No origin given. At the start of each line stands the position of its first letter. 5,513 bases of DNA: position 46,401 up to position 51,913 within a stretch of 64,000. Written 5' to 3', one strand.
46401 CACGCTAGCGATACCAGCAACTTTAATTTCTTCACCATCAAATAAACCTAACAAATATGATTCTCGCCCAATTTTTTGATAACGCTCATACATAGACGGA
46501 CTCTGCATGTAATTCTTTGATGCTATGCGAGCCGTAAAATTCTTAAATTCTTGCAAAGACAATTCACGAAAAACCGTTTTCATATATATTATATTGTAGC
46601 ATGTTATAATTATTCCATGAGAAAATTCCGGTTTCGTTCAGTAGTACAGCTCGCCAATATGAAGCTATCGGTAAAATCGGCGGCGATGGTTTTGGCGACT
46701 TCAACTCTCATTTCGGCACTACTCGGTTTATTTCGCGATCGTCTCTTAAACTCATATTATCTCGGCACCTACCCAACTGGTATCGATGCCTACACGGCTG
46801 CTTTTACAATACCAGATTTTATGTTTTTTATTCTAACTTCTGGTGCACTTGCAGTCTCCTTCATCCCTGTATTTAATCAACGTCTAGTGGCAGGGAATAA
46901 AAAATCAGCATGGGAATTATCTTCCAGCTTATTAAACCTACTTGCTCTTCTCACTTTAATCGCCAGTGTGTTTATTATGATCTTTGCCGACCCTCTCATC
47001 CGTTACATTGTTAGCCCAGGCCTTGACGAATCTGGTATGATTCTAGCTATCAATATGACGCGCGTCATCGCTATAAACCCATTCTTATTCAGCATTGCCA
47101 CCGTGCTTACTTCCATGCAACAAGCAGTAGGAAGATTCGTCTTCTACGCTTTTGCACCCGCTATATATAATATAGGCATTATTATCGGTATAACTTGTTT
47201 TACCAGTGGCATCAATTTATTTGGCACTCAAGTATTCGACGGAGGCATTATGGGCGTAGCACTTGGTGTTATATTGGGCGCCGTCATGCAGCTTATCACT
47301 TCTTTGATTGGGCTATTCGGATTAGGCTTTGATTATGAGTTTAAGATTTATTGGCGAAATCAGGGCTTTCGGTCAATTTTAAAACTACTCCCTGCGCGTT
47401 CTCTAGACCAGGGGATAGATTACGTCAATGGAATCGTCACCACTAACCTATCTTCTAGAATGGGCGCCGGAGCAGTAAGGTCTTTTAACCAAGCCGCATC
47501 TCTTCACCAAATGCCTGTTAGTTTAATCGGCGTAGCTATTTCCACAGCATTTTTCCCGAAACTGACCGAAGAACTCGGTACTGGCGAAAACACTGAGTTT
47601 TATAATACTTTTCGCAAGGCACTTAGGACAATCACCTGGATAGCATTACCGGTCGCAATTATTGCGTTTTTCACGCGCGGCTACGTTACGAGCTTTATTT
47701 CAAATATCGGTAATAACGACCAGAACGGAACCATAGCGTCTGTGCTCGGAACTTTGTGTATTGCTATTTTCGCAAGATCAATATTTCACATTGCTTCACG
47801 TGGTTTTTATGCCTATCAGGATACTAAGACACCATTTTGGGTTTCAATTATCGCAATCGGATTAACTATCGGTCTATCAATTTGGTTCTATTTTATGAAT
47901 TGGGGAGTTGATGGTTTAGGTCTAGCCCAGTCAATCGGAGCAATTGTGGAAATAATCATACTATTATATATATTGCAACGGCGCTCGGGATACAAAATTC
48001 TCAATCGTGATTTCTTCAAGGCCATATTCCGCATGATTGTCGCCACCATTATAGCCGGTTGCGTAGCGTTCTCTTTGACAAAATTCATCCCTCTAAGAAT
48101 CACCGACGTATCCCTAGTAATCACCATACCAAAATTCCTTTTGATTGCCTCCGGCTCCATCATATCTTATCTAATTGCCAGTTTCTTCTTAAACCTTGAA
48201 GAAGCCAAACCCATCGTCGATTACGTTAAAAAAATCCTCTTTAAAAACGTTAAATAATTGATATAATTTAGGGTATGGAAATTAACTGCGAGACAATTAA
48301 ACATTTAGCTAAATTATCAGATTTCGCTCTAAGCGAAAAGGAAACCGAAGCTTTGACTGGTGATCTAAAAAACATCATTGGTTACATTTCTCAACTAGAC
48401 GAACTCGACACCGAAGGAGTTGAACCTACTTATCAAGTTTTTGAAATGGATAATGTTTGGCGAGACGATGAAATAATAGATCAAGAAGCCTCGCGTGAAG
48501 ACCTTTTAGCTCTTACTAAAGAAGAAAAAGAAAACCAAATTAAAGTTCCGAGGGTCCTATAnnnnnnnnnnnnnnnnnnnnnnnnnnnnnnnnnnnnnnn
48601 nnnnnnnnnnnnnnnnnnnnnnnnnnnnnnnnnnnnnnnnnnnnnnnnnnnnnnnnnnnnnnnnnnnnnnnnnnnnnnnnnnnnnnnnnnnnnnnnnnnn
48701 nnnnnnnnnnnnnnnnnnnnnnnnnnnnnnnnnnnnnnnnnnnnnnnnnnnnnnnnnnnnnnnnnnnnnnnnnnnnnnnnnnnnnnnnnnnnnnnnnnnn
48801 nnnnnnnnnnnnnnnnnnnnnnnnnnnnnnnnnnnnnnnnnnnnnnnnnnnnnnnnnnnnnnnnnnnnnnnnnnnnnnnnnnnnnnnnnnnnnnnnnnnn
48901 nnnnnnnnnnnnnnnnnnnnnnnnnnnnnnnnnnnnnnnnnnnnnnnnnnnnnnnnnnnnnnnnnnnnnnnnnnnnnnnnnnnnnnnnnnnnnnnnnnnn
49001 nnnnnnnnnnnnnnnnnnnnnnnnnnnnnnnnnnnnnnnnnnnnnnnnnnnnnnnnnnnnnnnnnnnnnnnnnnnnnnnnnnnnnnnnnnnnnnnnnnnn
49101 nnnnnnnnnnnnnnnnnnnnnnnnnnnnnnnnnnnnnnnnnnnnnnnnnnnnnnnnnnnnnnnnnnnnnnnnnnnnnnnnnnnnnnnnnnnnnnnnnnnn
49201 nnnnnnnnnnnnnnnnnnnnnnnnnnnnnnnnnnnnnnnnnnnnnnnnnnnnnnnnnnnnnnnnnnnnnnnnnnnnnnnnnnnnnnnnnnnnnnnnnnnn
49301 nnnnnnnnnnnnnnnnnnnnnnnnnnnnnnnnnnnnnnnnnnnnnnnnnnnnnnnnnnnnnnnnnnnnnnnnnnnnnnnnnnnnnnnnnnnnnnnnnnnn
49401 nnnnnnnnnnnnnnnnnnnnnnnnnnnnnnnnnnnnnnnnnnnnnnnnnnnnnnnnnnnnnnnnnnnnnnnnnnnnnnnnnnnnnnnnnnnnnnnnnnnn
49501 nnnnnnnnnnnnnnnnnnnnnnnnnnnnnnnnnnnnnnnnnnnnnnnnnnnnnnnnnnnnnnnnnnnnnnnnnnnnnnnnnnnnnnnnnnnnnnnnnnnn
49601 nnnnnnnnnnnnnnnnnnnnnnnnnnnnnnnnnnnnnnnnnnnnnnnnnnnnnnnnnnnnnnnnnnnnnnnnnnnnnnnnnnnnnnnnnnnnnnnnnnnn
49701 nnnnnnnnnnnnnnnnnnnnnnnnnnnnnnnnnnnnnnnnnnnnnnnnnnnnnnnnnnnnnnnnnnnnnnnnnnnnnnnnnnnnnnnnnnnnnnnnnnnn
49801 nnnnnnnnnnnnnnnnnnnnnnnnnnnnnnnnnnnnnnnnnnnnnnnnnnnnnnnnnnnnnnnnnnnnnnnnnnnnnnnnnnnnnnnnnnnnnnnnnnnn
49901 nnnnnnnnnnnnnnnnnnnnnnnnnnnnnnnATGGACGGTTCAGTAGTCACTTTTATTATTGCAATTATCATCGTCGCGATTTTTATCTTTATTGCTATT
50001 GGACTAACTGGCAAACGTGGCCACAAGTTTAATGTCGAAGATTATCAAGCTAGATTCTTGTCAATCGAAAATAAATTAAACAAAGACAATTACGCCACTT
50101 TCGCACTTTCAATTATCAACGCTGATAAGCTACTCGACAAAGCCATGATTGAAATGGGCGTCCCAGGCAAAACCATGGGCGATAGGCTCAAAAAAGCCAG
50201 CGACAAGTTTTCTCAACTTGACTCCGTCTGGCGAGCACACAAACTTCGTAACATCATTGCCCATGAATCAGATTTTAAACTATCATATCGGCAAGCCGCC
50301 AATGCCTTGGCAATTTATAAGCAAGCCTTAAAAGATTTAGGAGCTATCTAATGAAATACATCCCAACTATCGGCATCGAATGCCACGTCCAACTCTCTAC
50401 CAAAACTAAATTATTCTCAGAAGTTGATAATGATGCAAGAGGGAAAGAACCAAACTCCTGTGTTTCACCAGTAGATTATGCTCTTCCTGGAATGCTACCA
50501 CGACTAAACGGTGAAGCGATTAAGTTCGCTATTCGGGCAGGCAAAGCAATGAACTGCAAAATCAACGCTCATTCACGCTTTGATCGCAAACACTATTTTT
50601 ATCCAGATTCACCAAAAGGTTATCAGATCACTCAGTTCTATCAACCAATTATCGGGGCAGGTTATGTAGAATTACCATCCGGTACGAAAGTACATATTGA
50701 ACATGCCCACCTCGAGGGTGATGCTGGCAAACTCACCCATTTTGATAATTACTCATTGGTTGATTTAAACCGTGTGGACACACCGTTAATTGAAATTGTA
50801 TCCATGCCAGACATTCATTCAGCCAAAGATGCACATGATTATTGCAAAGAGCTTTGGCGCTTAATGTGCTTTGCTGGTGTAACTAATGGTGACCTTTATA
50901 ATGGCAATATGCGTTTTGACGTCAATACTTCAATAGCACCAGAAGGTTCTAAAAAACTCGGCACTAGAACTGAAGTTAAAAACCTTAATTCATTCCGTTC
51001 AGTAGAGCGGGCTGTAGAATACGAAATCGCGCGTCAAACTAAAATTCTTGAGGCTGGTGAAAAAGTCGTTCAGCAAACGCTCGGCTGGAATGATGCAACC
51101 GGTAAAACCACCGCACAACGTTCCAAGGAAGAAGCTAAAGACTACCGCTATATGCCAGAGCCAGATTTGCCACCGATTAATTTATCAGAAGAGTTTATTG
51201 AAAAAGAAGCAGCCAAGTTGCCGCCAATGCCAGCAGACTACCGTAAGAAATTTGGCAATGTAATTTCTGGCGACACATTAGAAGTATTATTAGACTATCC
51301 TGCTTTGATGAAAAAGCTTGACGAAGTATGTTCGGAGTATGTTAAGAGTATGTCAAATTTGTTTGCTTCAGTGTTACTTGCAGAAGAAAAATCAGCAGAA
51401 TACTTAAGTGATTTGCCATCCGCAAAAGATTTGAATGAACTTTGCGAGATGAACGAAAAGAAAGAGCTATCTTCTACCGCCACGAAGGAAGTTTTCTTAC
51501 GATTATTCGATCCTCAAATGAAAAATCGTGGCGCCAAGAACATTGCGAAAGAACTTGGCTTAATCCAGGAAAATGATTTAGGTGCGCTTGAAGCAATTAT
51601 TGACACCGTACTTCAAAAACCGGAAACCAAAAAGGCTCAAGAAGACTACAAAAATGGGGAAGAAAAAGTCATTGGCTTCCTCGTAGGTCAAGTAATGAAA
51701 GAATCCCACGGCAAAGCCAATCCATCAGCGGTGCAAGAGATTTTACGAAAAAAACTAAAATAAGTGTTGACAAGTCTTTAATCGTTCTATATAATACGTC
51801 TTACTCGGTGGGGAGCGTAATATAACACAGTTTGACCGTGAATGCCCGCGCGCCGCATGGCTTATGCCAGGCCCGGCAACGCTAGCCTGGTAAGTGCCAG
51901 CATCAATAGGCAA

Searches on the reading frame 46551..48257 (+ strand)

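Call 82: search_protein_families(library=pfam, proteins=[window:46551-48257:+], max_evalue=0.00001)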
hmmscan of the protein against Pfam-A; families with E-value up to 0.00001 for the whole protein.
window:46551-48257:+ (568 aa): 2 families
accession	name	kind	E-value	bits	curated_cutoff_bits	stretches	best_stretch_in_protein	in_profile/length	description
PF03023.19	MurJ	-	1.8e-71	241.6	27.4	1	68-512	2-435/451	Lipid II flippase MurJ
PF01554.23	MatE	-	1.2e-08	35.3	24.9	1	295-443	14-159/161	MatE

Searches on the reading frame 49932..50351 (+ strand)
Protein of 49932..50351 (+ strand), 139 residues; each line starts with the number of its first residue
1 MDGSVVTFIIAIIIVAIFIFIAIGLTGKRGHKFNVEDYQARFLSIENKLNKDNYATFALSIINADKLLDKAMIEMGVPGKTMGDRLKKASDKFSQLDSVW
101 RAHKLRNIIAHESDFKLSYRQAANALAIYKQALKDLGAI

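Call 32: search_protein_families(library=pfam, max_evalue=1, proteins=[window:49932-50351:+])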
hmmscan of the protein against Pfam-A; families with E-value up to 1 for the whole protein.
window:49932-50351:+ (139 aa): 1 family
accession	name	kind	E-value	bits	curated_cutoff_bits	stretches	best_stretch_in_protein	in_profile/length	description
PF25184.1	YxzE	-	0.096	14.2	40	1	8-32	5-29/65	YxzE-like putative bacteriocin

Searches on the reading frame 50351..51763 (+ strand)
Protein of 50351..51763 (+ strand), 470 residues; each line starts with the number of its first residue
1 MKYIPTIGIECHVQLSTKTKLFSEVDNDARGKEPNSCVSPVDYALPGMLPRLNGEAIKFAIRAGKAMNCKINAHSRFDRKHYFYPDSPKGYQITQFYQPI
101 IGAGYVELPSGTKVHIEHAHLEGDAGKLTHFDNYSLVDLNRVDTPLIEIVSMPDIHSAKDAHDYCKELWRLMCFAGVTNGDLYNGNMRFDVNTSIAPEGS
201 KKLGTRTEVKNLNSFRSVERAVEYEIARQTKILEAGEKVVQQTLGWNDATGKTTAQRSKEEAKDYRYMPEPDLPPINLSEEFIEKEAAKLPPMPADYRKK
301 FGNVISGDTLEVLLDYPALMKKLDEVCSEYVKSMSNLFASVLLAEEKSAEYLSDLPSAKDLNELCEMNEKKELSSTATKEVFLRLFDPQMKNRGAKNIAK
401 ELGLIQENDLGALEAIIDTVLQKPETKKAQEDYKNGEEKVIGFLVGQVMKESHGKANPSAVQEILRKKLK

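Call 11: find_encoding_contigs(protein=window:50351-51763:+, flank=4000, max_places=10)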
Protein window:50351-51763:+ (470 aa): no gene with exactly this product is on record in the collection.

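Call 15: find_related_loci(query=window:50351-51760:+, collection=genome_contigs, flank=5000)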
Query window:50351-51760:+ (470 aa) in genome_contigs; peptide patterns used: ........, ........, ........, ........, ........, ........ (x = any residue, [..] = any of these).
334 stretches matched a pattern; 266 encode a relative of the query (tblastn E <= 1e-3); the best 80 are kept; 80 distinct loci.
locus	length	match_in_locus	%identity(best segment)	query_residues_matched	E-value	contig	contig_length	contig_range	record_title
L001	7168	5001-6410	98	1-470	0e+0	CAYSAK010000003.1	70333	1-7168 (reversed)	MAG TPA_asm: uncultured Candidatus Saccharibacteria bacterium isolate SRP278969_co1_253 genome assembly, contig: NODE_21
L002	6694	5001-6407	89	1-469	0e+0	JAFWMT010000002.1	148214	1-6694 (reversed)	Candidatus Saccharibacteria bacterium isolate RGIG5881 Sheep_Jejunum-3__c22068, whole genome shotgun sequence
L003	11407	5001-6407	87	1-469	0e+0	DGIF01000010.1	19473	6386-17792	MAG TPA_asm: Candidatus Saccharibacteria bacterium UBA3829 UBA3829_contig_87494, whole genome shotgun sequence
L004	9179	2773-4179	88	1-469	0e+0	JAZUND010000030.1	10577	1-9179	MAG: Candidatus Nanosyncoccus sp. isolate T1900044889_TS20190355.MAGScoT_cleanbin_000054 SGB_3245_k141_4199785, whole ge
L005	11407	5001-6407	87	1-469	0e+0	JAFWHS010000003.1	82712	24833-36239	Candidatus Saccharibacteria bacterium isolate RGIG5750 Sheep_Ileum-2__c458, whole genome shotgun sequence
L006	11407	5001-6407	88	1-469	0e+0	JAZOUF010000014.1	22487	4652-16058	MAG: Candidatus Nanosyncoccus sp. isolate T1900045534_YK20190228.MAGScoT_cleanbin_000036 SGB_7754_k141_238990, whole gen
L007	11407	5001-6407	88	1-469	0e+0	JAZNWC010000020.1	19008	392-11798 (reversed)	MAG: Candidatus Nanosyncoccus sp. isolate T1900044785_TS20190251.MAGScoT_cleanbin_000037 SGB_2613_k141_1917971, whole ge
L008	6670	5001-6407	87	1-469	0e+0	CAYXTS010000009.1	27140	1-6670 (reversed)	MAG TPA_asm: uncultured Candidatus Saccharibacteria bacterium isolate SRP278969_co2_37 genome assembly, contig: NODE_144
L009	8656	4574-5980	87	1-469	0e+0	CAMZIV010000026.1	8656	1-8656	MAG TPA_asm: uncultured Candidatus Saccharibacteria bacterium isolate SRR10912536_bin.13_metaWRAP_v1.3_MAG genome assemb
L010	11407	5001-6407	87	1-469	0e+0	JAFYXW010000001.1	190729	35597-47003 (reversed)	Candidatus Saccharibacteria bacterium isolate RGIG7521 Water_buffalos_Jejunum-5__c104, whole genome shotgun sequence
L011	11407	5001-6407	87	1-469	0e+0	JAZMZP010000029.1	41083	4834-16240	MAG: Candidatus Nanosyncoccus sp. isolate T1900044749_TS20190415.MAGScoT_cleanbin_000077 SGB_2171_k141_5264760, whole ge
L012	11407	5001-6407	87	1-469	0e+0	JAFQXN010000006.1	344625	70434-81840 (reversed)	Candidatus Saccharibacteria bacterium isolate RGIG2241 Goat_Duodenum-1__c725, whole genome shotgun sequence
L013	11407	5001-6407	86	1-469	0e+0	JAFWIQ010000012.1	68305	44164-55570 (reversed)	Candidatus Saccharibacteria bacterium isolate RGIG5774 Sheep_Ileum-4__c184563, whole genome shotgun sequence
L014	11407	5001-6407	87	1-469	0e+0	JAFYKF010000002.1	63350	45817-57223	Candidatus Saccharibacteria bacterium isolate RGIG7166 Water_buffalos_Abomasum.Co__c432432, whole genome shotgun sequenc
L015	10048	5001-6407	86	1-469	0e+0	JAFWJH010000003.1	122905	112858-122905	Candidatus Saccharibacteria bacterium isolate RGIG5791 Sheep_Ileum-5__c127838, whole genome shotgun sequence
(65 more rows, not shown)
